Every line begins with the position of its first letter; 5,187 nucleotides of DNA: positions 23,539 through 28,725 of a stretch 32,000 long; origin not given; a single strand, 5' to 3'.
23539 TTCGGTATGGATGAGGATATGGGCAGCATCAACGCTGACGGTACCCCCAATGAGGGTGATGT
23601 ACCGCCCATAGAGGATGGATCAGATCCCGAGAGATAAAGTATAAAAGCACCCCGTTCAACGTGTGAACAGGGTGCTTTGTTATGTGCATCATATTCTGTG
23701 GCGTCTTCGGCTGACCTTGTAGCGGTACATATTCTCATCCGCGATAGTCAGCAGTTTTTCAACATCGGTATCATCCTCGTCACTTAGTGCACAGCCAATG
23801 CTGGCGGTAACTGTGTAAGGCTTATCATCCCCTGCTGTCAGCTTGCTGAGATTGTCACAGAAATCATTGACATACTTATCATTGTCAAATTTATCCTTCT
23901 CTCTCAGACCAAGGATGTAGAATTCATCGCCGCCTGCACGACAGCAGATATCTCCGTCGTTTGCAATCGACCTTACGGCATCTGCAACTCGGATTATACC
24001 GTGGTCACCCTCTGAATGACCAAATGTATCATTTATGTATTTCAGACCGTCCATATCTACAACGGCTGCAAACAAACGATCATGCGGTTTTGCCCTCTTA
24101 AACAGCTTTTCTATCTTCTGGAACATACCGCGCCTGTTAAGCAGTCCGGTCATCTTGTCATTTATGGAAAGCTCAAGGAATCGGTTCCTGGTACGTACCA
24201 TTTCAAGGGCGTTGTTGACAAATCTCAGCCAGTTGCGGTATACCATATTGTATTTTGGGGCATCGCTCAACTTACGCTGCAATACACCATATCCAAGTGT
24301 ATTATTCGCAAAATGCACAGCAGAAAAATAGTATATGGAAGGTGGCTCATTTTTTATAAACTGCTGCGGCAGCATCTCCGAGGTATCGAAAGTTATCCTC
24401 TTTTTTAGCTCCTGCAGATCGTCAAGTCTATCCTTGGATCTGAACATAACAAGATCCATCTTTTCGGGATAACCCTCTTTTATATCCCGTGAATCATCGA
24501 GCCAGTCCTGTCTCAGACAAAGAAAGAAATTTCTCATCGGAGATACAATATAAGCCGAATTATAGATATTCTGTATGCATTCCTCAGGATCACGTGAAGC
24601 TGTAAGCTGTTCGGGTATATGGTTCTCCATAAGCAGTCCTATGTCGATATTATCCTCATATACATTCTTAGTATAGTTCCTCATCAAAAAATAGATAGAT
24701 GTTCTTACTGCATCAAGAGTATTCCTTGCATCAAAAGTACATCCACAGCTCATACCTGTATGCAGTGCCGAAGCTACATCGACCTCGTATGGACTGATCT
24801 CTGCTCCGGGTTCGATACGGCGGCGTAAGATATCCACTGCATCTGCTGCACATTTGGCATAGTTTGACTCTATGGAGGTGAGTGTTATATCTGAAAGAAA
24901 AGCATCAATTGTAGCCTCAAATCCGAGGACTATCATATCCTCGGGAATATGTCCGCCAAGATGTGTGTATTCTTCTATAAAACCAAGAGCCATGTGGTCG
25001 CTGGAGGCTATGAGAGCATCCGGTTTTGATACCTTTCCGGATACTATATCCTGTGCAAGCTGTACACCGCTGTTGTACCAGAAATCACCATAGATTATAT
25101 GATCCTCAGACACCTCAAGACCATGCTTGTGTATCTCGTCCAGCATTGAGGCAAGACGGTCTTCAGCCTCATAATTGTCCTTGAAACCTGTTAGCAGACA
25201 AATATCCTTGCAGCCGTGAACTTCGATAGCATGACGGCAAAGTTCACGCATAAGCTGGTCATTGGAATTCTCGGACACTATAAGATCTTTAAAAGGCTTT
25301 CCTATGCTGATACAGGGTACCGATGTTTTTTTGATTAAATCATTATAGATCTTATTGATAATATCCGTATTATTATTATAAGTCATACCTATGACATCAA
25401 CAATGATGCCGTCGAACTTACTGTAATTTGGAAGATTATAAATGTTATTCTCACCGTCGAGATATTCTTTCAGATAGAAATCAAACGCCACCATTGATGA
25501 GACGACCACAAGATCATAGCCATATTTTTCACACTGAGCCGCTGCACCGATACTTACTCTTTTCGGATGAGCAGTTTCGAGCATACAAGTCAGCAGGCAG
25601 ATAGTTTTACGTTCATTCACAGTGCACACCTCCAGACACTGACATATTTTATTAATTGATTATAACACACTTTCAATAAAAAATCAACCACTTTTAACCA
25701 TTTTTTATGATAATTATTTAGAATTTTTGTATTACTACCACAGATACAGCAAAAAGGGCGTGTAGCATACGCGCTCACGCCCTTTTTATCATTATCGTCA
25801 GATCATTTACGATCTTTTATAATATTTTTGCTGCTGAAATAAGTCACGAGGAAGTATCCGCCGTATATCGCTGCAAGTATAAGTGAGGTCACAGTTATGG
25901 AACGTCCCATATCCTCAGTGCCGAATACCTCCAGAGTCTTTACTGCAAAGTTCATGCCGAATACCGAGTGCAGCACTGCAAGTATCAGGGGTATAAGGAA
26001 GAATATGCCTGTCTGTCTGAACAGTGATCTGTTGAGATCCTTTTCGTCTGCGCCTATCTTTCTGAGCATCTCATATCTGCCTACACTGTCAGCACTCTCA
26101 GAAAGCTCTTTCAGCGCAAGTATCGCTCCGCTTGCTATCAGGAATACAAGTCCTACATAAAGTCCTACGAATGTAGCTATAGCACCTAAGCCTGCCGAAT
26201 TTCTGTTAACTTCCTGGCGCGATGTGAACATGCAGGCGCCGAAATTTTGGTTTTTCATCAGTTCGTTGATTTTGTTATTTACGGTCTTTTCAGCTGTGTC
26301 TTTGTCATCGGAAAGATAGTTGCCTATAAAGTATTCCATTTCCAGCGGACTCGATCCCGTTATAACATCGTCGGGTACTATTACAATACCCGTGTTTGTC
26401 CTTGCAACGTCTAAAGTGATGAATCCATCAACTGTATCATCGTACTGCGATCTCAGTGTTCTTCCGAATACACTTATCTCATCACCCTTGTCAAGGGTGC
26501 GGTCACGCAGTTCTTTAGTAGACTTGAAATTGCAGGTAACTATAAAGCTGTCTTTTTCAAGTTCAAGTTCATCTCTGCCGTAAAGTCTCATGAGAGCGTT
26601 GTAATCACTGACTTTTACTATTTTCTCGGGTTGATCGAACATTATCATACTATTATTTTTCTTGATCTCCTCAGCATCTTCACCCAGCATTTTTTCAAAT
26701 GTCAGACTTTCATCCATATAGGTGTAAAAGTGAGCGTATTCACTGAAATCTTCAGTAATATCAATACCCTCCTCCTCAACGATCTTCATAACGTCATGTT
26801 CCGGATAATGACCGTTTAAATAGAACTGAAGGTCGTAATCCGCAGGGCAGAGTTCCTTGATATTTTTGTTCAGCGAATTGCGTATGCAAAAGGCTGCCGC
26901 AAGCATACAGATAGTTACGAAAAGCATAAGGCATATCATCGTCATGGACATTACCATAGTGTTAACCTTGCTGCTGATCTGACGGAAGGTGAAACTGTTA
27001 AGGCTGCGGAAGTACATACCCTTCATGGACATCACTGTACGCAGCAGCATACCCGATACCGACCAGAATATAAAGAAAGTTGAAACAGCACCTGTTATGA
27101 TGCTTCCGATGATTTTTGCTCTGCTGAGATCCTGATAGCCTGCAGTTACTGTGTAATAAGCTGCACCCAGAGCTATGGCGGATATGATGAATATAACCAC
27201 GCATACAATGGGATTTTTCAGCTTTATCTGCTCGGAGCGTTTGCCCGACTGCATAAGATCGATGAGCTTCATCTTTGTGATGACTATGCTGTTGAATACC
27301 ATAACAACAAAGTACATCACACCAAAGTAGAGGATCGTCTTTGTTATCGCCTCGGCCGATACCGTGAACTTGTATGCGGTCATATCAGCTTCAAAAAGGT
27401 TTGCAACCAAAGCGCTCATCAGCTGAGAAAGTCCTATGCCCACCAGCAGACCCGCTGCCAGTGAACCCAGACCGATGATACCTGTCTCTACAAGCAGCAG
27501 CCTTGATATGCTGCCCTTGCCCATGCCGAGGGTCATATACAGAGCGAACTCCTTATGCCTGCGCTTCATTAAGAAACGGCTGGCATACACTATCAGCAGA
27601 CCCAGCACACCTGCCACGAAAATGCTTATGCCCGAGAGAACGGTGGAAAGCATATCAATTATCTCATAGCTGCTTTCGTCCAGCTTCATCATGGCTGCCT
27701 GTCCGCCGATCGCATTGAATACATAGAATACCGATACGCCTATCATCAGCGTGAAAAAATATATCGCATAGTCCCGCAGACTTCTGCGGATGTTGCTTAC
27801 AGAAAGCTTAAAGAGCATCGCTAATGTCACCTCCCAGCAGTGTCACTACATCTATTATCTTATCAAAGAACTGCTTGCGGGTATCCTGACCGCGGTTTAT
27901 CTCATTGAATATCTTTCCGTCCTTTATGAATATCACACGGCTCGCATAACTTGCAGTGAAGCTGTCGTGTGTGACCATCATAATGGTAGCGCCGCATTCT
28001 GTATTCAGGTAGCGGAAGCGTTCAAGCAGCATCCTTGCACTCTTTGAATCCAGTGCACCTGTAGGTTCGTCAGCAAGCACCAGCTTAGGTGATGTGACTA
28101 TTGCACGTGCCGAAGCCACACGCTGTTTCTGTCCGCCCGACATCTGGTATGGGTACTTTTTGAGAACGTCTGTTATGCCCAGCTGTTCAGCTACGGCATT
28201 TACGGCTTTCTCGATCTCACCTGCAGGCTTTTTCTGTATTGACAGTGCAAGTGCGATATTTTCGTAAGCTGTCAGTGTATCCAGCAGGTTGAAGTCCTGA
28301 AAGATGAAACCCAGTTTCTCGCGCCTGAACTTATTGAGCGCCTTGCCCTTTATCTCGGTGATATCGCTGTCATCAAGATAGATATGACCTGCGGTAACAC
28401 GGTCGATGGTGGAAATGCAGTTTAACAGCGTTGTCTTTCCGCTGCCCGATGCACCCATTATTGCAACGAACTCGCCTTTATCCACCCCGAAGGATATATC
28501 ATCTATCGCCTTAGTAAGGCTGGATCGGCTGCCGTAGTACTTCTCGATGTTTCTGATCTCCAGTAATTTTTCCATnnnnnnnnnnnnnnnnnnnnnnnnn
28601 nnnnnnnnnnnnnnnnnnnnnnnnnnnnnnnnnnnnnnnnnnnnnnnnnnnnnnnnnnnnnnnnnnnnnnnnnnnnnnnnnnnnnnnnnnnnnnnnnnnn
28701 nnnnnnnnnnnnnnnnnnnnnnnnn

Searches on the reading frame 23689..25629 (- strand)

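Call 7: search_protein_families(library=pfam, proteins=[window:23689-25629:-], max_evalue=0.1)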
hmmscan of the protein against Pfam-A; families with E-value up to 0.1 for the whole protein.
window:23689-25629:- (646 aa): 4 families
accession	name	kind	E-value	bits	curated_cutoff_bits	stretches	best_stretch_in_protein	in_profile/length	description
PF00990.26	GGDEF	-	5.1e-33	114.6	23.8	1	490-642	3-159/161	Diguanylate cyclase, GGDEF domain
PF13377.12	Peripla_BP_3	-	1.4e-17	64.7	26.5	1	138-294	7-166/167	Periplasmic binding protein-like domain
PF00532.27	Peripla_BP_1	-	8.3e-05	22.6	22.2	1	138-254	118-243/281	Periplasmic binding proteins and sugar binding domain of LacI family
PF13407.12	Peripla_BP_4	-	0.034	14.1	35.1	1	138-241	121-220/258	Periplasmic binding protein domain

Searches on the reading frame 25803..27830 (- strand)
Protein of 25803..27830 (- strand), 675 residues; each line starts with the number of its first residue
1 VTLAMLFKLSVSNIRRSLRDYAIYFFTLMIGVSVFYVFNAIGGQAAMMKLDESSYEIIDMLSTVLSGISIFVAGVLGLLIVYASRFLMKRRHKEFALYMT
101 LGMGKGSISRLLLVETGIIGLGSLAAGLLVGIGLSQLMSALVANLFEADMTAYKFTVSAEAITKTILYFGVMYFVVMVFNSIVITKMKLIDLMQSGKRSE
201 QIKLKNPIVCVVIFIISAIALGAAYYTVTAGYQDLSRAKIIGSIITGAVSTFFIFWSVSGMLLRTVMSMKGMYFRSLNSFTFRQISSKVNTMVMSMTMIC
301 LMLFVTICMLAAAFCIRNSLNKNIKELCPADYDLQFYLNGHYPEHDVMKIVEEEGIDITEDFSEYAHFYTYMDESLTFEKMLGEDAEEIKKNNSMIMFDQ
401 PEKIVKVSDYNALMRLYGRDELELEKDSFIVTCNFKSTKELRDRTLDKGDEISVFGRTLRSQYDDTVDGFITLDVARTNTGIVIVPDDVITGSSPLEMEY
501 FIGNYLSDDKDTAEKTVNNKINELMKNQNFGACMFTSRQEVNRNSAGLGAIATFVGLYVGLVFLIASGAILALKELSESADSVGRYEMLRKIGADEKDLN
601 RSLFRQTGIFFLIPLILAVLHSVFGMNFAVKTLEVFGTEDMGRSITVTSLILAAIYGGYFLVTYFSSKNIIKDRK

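Call 7: search_protein_families(library=pfam, proteins=[window:25803-27830:-], max_evalue=0.1)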
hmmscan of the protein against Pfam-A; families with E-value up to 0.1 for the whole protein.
window:25803-27830:- (675 aa): 1 family
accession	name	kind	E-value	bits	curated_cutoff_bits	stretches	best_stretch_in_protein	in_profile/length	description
PF02687.27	FtsX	-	3.2e-13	50.2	25.5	2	68-187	3-118/120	FtsX-like permease C-terminal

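Call 35: search_solved_structures(query=window:25803-27830:-, max_evalue=0.001)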
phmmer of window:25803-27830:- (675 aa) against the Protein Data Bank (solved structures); distinct sequences matched with E-value up to 0.001: 2.
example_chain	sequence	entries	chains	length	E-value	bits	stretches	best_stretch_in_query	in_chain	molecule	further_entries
7tcg_A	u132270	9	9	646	9e-31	110.4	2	9-334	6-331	Bacitracin export permease protein BceB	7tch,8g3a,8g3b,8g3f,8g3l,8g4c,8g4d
9ugg_E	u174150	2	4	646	4.6e-24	88.3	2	10-303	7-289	Lantibiotic ABC transporter permease PsdB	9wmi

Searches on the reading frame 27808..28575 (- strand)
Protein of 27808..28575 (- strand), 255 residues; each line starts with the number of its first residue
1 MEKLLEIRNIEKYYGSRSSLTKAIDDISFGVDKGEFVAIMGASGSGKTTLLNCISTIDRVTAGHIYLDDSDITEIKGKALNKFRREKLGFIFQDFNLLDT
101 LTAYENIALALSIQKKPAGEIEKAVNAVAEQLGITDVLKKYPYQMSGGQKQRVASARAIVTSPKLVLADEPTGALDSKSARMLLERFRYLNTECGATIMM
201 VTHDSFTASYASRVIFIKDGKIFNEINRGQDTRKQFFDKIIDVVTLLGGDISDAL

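Call 7: search_protein_families(library=pfam, proteins=[window:27808-28575:-], max_evalue=0.1)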
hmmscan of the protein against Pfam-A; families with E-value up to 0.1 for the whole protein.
window:27808-28575:- (255 aa): 24 families
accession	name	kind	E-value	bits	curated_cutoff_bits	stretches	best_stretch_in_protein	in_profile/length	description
PF00005.33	ABC_tran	-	1.1e-34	120.4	25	1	25-172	2-136/137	ABC transporter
PF13304.12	AAA_21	-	4e-06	27.6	27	1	36-62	1-26/304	AAA domain, putative AbiEii toxin, Type IV TA system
PF13481.12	AAA_25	-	9.1e-06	25.9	27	1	32-51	31-50/195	AAA domain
PF13476.12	AAA_23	-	9.2e-05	23.6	27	1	6-55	3-40/201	AAA domain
PF02463.25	SMC_N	-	0.00028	20.8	40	1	35-215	25-209/220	RecF/RecN/SMC N terminal domain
PF13555.12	AAA_29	-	0.00097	19.3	27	1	31-57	19-45/61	P-loop containing region of AAA domain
PF20720.3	nSTAND3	-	0.0012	19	27.2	1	21-95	4-74/155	Novel STAND NTPase 3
PF13191.12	AAA_16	-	0.0033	18.4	32.6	1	33-59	21-50/167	AAA ATPase domain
PF03193.22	RsgA_GTPase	-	0.0039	17.5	30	1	22-64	95-136/174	RsgA GTPase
PF20703.3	nSTAND1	-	0.0073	16.4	27.1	1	23-52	22-51/379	Novel STAND NTPase 1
PF13401.12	AAA_22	-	0.0082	16.9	27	1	35-58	6-29/130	AAA domain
PF25199.1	nSTAND_NTPase5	-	0.0095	16.2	34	1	16-55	21-62/145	Novel STAND NTPase 5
PF01926.29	MMR_HSR1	-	0.018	15.6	21.9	1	37-73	2-37/113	50S ribosome-binding GTPase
PF13604.12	AAA_30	-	0.019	15.2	27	0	35-56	19-40/191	AAA domain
PF13521.12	AAA_28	-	0.029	15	27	0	37-56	2-21/164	AAA domain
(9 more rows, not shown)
